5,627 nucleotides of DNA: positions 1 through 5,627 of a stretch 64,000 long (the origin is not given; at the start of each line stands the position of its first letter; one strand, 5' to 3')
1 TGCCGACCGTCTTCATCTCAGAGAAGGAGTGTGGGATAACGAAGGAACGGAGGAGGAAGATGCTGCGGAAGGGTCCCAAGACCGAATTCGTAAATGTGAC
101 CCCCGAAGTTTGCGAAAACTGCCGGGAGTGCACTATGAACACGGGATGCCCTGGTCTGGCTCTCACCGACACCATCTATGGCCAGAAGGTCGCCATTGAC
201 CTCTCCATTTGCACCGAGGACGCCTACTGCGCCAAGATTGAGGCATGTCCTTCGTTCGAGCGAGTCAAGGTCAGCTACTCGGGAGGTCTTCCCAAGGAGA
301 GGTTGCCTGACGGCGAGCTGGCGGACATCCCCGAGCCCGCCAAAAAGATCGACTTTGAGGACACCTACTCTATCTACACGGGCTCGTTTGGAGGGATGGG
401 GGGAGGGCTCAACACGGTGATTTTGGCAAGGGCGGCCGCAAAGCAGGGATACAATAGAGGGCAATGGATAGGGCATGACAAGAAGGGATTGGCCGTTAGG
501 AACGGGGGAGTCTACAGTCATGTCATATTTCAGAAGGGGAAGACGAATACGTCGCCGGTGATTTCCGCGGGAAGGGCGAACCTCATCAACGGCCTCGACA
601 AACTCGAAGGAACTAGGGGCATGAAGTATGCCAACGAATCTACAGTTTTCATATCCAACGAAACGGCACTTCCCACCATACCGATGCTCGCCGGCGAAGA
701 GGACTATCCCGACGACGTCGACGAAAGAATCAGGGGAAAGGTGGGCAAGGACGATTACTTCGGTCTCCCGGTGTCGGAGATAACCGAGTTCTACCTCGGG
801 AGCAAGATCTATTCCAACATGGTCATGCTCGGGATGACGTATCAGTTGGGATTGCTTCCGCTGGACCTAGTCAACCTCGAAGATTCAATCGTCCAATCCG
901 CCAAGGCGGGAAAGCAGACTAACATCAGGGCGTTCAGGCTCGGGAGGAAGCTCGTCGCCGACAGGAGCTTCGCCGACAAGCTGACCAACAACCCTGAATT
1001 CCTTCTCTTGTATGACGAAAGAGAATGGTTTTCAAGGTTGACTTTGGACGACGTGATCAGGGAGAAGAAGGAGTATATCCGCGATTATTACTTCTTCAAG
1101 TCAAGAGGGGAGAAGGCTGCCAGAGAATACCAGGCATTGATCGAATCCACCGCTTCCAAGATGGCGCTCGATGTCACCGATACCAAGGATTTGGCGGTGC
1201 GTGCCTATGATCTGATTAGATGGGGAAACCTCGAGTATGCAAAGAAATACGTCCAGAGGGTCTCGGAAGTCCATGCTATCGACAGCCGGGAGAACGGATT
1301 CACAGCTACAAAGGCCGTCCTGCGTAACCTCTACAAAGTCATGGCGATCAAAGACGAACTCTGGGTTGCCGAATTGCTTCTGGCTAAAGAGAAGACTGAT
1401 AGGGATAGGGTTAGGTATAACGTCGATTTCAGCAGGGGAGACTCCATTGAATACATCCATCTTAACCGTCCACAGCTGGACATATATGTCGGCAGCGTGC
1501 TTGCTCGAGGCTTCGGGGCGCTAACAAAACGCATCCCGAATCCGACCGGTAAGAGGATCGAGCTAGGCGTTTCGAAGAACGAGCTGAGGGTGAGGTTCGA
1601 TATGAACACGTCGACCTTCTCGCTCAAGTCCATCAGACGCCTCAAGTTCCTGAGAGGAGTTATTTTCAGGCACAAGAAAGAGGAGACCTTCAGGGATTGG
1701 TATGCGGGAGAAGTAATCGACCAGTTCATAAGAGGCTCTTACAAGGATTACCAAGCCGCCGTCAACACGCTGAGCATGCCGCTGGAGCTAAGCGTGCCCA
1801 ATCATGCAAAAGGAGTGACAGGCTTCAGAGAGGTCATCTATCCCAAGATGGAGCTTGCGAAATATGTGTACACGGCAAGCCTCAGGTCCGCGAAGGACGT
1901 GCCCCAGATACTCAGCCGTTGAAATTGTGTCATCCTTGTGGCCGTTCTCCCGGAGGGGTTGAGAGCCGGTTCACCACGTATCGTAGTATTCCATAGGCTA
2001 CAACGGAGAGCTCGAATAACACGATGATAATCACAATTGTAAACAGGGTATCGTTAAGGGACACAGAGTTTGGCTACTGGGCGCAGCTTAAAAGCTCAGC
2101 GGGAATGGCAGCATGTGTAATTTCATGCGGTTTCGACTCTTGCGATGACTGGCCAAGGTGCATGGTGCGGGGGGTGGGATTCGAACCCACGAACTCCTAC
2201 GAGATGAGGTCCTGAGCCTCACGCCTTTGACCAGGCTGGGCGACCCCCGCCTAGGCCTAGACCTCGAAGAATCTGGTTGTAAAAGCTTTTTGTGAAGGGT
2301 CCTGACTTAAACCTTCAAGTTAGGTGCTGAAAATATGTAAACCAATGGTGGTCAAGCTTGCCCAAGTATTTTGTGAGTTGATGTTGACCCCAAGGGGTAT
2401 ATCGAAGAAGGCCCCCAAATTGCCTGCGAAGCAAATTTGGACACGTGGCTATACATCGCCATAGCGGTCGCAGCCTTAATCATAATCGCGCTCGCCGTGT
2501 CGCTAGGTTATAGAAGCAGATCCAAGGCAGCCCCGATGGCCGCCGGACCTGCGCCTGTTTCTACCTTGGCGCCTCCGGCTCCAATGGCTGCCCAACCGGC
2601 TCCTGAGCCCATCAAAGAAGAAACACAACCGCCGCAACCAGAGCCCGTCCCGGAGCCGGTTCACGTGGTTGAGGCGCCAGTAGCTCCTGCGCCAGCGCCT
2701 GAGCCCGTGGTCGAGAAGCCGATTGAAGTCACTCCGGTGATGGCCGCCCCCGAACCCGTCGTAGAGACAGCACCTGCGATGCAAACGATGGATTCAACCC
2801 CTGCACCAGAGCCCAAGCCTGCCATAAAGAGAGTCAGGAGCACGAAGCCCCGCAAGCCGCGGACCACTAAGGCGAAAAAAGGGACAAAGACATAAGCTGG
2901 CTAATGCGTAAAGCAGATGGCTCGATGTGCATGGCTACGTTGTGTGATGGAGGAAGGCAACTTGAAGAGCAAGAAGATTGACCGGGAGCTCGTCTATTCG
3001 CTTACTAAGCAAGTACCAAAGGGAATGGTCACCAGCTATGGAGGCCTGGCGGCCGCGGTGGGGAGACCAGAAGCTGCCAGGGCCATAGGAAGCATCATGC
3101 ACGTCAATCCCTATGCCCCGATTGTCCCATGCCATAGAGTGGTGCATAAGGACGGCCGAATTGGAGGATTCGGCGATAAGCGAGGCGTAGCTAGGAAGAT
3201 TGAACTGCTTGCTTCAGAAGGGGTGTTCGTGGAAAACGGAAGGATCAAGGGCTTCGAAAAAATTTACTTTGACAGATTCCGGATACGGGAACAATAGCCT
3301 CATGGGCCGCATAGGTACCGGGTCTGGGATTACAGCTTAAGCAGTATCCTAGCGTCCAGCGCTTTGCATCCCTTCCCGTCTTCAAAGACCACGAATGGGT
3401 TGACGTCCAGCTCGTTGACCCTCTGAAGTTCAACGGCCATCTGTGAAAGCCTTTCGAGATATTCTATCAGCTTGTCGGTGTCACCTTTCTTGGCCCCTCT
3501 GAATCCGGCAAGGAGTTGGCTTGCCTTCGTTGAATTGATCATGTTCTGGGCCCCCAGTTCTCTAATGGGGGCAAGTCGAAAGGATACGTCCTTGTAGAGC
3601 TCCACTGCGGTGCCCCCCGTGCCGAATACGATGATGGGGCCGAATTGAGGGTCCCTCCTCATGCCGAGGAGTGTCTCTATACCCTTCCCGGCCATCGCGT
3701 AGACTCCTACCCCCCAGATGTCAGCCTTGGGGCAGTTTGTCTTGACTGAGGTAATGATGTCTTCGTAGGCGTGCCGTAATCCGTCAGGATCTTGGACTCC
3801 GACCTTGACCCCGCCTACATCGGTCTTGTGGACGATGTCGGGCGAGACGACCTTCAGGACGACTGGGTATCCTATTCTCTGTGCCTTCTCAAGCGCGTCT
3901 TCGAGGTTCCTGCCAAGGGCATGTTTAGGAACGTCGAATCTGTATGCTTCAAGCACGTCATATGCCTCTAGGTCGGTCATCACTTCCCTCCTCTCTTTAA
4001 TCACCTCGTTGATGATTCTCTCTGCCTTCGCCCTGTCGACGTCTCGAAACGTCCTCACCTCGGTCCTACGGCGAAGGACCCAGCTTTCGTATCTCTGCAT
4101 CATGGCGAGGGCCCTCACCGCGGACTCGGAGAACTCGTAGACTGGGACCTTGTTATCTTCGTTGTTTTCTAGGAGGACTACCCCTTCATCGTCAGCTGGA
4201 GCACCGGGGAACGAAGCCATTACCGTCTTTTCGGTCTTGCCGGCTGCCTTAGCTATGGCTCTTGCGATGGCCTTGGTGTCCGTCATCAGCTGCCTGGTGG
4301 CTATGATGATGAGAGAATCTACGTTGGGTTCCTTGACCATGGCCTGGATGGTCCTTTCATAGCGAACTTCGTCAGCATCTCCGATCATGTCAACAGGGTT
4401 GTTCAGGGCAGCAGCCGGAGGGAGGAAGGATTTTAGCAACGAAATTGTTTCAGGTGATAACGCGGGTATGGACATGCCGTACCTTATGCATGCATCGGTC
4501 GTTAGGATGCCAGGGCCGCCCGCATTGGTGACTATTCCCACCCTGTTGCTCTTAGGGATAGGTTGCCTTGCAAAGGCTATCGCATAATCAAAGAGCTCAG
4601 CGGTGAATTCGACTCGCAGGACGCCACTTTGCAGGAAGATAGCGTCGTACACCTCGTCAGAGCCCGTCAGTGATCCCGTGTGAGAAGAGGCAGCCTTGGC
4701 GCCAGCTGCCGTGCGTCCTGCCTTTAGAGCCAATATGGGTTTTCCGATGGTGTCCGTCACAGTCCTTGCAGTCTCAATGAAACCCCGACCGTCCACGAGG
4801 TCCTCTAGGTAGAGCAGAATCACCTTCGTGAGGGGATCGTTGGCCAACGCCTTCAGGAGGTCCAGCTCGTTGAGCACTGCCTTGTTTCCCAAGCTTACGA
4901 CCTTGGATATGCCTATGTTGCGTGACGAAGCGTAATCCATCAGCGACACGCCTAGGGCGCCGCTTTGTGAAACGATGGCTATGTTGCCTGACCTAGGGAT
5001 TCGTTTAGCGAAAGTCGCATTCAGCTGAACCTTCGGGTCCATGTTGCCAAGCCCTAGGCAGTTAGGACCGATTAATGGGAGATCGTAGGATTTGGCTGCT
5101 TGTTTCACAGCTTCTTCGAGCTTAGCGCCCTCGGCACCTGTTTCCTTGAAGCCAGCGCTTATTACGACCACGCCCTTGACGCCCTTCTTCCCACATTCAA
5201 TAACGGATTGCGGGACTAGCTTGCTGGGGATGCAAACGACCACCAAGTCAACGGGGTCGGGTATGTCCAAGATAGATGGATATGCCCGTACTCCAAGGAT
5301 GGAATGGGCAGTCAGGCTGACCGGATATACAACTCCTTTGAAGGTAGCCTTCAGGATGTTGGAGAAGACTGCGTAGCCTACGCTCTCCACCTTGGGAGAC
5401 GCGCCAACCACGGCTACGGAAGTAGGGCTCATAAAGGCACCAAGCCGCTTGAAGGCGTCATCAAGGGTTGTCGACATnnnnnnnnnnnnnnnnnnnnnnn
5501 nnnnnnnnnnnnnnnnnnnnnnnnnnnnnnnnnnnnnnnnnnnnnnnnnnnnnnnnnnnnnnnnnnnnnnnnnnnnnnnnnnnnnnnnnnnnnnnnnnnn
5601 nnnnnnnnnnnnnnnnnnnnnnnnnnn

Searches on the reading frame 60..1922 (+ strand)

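Call 9: search_protein_families(library=pfam, proteins=[window:60-1922:+])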
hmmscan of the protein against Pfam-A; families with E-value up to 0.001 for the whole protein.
window:60-1922:+ (620 aa): 2 families
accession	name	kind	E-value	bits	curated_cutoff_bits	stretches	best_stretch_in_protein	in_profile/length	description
PF20169.3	DUF6537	-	2.2e-18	67.3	27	1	379-574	6-180/203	Family of unknown function (DUF6537)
PF01558.24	POR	-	5.8e-15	56.3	27.4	1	111-296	1-172/173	Pyruvate ferredoxin/flavodoxin oxidoreductase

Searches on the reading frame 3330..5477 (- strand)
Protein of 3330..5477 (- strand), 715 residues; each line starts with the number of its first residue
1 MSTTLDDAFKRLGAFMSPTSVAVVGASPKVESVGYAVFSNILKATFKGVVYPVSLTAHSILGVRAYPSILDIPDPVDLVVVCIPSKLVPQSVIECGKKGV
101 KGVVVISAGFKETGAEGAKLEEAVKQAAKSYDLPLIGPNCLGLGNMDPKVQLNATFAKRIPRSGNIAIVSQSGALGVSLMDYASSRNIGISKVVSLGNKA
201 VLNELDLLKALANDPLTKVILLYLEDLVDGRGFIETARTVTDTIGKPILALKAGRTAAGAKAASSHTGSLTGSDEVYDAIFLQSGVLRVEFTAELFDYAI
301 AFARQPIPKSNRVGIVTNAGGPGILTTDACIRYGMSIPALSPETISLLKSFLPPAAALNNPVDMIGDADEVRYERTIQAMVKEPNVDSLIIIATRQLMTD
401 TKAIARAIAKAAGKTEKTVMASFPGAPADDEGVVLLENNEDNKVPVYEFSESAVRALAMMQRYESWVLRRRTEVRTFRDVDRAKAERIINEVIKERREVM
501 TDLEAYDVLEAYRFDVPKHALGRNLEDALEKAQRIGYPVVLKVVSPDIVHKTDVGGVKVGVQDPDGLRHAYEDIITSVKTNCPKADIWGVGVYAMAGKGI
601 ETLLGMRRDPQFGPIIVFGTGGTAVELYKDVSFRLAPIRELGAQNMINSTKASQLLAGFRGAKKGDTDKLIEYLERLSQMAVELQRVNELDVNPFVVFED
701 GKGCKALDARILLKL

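Call 8: find_encoding_contigs(protein=window:3330-5477:-, flank=3000, max_places=4)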
Protein window:3330-5477:- (715 aa): 3 contigs read that carry it; 2 places shown.
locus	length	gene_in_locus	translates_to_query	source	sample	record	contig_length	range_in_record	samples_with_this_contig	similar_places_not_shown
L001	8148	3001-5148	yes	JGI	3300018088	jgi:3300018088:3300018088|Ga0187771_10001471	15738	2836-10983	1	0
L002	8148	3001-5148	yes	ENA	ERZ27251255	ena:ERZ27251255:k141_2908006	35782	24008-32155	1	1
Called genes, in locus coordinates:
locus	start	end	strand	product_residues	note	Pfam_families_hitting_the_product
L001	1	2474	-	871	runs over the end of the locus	PF00270:DEAD, PF04851:ResIII, PF00271:Helicase_C, PF19306:WHD_Lhr, PF08494:DEAD_assoc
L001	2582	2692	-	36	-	-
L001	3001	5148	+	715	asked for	PF02629:CoA_binding, PF13380:CoA_binding_2, PF13607:Succ_CoA_lig, PF19045:Ligase_CoA_2, PF13549:ATP-grasp_5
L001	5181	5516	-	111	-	PF01035:DNA_binding_1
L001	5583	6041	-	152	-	-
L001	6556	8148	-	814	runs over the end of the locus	PF02775:TPP_enzyme_C, PF01558:POR, PF20169:DUF6537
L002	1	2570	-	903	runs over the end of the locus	PF00270:DEAD, PF04851:ResIII, PF00271:Helicase_C, PF19306:WHD_Lhr, PF08494:DEAD_assoc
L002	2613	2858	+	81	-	-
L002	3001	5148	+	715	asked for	PF02629:CoA_binding, PF13380:CoA_binding_2, PF13607:Succ_CoA_lig, PF19045:Ligase_CoA_2, PF13549:ATP-grasp_5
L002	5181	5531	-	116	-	PF01035:DNA_binding_1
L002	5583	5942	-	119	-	-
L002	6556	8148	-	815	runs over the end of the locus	PF02775:TPP_enzyme_C, PF01558:POR, PF20169:DUF6537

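Call 9: search_protein_families(library=pfam, proteins=[window:3330-5477:-])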
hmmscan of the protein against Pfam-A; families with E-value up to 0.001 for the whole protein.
window:3330-5477:- (715 aa): 5 families
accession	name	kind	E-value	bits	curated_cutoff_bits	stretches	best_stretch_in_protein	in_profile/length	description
PF13549.11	ATP-grasp_5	-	4.9e-74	248.8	27.6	1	492-712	2-220/221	ATP-grasp domain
PF13607.11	Succ_CoA_lig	-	1.1e-50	171.5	27.4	1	164-301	2-137/138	Succinyl-CoA ligase like flavodoxin domain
PF13380.12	CoA_binding_2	-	1.7e-23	83.7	22.8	1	20-143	2-113/116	CoA binding domain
PF19045.5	Ligase_CoA_2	-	1.5e-14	54.8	23.7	1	313-426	1-119/162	Ligase-CoA domain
PF02629.25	CoA_binding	-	2.3e-13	51.2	22.3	1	17-109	2-97/97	CoA binding domain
